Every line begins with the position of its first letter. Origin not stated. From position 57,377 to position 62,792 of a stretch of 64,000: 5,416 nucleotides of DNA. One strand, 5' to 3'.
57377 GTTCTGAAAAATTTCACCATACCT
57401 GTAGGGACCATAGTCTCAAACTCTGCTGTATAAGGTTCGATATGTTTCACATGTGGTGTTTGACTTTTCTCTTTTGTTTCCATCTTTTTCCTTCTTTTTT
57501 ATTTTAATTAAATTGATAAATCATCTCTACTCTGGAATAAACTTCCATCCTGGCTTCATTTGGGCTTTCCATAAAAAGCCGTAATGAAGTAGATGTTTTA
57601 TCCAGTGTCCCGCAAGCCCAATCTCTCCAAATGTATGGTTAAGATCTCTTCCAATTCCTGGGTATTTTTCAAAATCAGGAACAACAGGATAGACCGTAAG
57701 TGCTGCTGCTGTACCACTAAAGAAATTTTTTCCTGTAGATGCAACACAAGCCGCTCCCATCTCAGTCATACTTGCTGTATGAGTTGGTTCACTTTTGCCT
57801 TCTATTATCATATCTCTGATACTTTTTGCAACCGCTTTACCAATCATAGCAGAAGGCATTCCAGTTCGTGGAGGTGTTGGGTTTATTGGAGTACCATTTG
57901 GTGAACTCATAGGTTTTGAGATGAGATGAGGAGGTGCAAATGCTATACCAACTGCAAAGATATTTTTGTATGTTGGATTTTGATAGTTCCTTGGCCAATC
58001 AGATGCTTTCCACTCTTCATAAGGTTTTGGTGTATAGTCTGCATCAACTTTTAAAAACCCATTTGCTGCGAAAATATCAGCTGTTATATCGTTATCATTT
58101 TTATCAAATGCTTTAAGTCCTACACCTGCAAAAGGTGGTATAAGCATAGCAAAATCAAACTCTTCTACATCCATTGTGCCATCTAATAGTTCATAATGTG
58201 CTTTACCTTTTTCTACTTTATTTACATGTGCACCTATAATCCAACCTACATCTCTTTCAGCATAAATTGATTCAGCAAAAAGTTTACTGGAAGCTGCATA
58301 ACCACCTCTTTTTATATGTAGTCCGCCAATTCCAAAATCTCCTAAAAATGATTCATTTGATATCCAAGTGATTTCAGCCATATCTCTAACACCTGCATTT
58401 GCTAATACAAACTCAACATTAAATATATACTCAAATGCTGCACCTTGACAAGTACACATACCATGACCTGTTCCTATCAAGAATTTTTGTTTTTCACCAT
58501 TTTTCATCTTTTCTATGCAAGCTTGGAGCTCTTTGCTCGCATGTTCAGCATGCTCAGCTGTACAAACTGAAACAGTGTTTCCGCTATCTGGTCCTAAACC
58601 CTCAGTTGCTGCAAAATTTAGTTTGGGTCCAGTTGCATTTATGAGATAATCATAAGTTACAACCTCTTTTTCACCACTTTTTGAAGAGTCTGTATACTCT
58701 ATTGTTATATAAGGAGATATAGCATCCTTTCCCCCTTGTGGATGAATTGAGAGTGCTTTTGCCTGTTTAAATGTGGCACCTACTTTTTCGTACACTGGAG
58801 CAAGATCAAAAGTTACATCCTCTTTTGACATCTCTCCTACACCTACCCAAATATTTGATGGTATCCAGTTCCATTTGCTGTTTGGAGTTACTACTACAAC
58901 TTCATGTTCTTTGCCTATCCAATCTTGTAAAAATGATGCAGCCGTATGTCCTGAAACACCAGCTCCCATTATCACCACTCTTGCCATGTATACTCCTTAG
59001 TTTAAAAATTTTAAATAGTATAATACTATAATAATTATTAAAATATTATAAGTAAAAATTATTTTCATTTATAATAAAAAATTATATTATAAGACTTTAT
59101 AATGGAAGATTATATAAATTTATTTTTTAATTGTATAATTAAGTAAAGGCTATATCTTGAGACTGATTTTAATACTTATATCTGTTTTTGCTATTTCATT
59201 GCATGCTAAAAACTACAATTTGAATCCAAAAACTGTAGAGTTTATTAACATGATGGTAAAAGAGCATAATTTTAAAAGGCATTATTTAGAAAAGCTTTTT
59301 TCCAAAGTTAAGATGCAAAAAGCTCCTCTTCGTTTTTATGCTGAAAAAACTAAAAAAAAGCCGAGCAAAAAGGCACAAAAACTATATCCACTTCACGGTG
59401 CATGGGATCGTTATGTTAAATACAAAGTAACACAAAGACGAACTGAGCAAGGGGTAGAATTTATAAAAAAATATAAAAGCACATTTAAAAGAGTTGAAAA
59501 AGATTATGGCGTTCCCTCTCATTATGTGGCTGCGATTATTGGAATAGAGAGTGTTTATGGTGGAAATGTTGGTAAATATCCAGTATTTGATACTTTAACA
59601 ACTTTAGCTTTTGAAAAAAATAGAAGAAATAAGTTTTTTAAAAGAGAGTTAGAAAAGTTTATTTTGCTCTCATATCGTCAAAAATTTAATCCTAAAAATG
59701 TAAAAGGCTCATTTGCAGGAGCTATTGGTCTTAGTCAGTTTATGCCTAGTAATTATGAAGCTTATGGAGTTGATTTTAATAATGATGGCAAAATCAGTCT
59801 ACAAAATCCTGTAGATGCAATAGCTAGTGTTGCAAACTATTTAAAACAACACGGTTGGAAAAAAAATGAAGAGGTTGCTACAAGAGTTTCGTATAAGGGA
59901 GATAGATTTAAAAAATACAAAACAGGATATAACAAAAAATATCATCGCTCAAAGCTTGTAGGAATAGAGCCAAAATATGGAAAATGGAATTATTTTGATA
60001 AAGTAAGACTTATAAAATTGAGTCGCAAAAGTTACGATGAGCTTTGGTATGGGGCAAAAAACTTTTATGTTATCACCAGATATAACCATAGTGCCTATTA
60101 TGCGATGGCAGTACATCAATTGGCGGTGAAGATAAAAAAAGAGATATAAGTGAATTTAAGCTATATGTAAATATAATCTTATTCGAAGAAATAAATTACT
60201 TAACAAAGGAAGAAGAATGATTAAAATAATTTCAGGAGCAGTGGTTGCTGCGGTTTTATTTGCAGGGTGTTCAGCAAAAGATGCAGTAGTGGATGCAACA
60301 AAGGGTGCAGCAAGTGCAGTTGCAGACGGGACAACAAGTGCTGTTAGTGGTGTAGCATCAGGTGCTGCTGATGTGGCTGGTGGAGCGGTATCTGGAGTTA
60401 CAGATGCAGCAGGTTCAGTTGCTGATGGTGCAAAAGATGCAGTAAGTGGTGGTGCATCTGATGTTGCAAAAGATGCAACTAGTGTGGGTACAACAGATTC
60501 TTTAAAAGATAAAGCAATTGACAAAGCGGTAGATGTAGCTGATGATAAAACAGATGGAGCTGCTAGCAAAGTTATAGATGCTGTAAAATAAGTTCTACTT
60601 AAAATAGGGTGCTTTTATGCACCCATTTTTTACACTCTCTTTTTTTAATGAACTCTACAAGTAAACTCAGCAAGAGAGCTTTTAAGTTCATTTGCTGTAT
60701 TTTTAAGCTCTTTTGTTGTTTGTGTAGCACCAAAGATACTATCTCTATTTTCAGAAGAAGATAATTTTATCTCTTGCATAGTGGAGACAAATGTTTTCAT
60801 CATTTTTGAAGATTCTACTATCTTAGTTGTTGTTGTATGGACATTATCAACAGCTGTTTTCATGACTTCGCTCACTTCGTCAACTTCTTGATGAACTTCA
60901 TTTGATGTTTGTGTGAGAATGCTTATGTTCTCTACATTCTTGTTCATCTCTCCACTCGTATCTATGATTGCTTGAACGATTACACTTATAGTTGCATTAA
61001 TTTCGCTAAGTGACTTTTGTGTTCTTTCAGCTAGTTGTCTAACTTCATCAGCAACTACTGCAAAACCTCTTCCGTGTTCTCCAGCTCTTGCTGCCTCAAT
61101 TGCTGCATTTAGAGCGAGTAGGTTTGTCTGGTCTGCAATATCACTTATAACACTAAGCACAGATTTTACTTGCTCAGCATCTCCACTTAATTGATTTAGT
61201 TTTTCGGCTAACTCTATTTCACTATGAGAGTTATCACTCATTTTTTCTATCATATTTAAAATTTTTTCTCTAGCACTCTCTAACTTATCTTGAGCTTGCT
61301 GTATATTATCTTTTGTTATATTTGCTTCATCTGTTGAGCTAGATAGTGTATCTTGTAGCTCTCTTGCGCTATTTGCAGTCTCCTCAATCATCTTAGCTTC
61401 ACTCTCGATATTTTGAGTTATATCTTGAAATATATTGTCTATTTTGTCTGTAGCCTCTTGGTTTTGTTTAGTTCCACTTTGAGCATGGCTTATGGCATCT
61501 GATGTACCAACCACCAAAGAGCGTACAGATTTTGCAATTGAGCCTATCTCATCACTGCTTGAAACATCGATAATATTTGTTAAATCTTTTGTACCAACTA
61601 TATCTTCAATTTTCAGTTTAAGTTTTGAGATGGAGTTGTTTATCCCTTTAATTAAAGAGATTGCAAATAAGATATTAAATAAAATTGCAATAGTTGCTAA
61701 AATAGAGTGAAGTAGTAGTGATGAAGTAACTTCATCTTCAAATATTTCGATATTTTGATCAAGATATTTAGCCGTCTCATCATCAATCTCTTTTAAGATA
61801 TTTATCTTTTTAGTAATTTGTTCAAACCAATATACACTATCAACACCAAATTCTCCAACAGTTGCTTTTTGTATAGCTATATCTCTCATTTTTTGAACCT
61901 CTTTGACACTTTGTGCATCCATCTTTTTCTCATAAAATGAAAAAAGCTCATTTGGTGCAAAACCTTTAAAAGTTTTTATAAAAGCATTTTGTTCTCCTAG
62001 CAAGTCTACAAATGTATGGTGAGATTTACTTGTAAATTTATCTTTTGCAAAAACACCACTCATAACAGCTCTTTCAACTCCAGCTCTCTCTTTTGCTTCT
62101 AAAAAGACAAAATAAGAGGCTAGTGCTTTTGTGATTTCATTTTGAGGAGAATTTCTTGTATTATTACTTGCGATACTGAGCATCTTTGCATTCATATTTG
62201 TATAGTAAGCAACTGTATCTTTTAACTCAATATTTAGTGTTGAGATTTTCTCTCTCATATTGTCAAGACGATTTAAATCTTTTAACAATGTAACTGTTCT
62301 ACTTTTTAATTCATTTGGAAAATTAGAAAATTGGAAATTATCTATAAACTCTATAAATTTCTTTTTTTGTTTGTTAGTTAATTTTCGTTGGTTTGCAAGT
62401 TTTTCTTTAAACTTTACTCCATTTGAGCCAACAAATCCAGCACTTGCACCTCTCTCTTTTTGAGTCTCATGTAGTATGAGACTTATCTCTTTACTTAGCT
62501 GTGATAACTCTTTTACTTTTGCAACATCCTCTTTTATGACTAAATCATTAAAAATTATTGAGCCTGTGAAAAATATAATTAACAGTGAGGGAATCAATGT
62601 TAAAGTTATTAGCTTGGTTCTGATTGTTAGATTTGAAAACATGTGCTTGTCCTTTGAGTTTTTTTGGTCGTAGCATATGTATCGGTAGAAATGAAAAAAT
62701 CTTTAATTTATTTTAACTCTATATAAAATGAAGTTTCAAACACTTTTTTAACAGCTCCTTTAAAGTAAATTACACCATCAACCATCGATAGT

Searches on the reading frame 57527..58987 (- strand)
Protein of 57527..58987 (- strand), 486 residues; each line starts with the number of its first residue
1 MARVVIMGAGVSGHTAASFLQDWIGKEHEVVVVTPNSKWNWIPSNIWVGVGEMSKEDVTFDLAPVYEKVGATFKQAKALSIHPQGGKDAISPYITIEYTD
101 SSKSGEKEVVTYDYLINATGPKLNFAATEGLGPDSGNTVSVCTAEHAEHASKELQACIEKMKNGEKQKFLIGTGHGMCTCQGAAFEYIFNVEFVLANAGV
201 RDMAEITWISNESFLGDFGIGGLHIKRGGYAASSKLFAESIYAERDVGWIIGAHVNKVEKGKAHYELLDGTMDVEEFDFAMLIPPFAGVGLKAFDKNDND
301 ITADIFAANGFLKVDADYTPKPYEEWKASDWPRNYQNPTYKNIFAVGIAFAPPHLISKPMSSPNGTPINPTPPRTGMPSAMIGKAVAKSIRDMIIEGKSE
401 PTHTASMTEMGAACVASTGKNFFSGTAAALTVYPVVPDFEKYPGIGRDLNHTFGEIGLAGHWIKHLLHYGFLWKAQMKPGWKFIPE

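Call 27: search_protein_families(library=pfam, proteins=[window:57527-58987:-], max_evalue=0.01)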
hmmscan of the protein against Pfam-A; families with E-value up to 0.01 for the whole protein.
window:57527-58987:- (486 aa): 1 family
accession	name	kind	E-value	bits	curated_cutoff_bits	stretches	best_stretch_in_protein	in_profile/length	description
PF07992.20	Pyr_redox_2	-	2.7e-07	30.7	26.1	1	3-153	2-139/291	Pyridine nucleotide-disulphide oxidoreductase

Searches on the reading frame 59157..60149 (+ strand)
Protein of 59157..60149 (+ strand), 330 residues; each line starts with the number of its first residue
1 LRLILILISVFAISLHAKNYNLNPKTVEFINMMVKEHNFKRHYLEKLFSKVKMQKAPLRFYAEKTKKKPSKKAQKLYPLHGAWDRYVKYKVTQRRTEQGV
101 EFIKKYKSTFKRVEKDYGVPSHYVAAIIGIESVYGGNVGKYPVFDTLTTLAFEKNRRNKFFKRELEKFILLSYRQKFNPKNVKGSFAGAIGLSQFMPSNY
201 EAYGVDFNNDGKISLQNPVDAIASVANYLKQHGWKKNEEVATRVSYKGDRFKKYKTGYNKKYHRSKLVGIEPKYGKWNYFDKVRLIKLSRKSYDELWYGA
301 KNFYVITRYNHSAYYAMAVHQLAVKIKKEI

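Call 27: search_protein_families(library=pfam, proteins=[window:59157-60149:+], max_evalue=0.01)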
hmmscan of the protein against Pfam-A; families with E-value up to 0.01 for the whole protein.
window:59157-60149:+ (330 aa): 2 families
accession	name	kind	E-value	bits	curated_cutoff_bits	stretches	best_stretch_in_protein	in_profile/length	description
PF13406.11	SLT_2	-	7.6e-86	288.4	24.3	1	26-323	6-291/292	Transglycosylase SLT domain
PF01464.25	SLT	-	5.8e-08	32.7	21.3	1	176-248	26-96/117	Transglycosylase SLT domain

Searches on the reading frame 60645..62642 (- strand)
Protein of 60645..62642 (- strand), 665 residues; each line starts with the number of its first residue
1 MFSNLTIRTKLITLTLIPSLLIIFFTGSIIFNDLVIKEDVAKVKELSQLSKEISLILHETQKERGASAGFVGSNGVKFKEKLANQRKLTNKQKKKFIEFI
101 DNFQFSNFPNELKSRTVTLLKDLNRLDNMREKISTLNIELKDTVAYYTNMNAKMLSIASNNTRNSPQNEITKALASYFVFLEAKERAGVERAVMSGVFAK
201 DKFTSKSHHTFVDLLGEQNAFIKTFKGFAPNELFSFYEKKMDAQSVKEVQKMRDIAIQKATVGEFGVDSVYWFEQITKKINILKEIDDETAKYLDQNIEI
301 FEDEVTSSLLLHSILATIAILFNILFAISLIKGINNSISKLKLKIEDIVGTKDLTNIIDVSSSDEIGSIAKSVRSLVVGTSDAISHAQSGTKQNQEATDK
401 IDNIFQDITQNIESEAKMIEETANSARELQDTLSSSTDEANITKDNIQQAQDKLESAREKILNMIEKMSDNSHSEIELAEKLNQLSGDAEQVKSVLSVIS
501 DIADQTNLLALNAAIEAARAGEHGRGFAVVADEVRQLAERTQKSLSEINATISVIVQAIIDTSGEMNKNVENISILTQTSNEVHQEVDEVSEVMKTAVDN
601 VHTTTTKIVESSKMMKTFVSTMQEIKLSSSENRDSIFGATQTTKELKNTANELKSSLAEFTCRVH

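Call 5: search_protein_families(library=pfam, proteins=[window:60645-62642:-])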
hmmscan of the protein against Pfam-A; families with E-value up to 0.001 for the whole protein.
window:60645-62642:- (665 aa): 2 families
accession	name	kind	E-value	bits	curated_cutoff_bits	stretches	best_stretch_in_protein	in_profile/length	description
PF08376.15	NIT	-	2e-54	186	24.9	1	57-292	3-236/239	Nitrate and nitrite sensing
PF00015.26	MCPsignal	-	2.1e-31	109.5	34.6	1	447-625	4-171/172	Methyl-accepting chemotaxis protein (MCP) signalling domain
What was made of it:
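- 60645..62642 (-): NIT-sensor methyl-accepting chemotaxis protein. Pfam PF08376 and PF00015 (call 5).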

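Call 8: find_encoding_contigs(protein=window:60645-62642:-, flank=10000, max_places=10)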
Protein window:60645-62642:- (665 aa): 1 contig read that carries it; 1 place shown.
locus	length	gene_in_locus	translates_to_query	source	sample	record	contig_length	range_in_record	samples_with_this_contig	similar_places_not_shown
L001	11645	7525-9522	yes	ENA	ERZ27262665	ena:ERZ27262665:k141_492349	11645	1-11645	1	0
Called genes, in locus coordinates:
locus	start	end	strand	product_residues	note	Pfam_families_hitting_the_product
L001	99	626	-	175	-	PF12804:NTP_transf_3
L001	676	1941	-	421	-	PF00330:Aconitase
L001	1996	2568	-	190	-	PF21176:RecR_HhH, PF02132:RecR_ZnF (weak), PF13662:Toprim_4 (weak)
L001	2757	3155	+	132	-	PF03994:DUF350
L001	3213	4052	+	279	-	PF17284:Spermine_synt_N, PF01564:Spermine_synth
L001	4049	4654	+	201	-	PF01121:CoaE, PF13238:AAA_18 (weak)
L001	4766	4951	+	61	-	-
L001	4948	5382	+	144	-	-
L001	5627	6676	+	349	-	PF01757:Acyl_transf_3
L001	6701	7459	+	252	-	PF01678:DAP_epimerase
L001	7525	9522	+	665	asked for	PF08376:NIT, PF00015:MCPsignal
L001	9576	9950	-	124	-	-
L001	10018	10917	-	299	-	PF13406:SLT_2, PF01464:SLT (weak)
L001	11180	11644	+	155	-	?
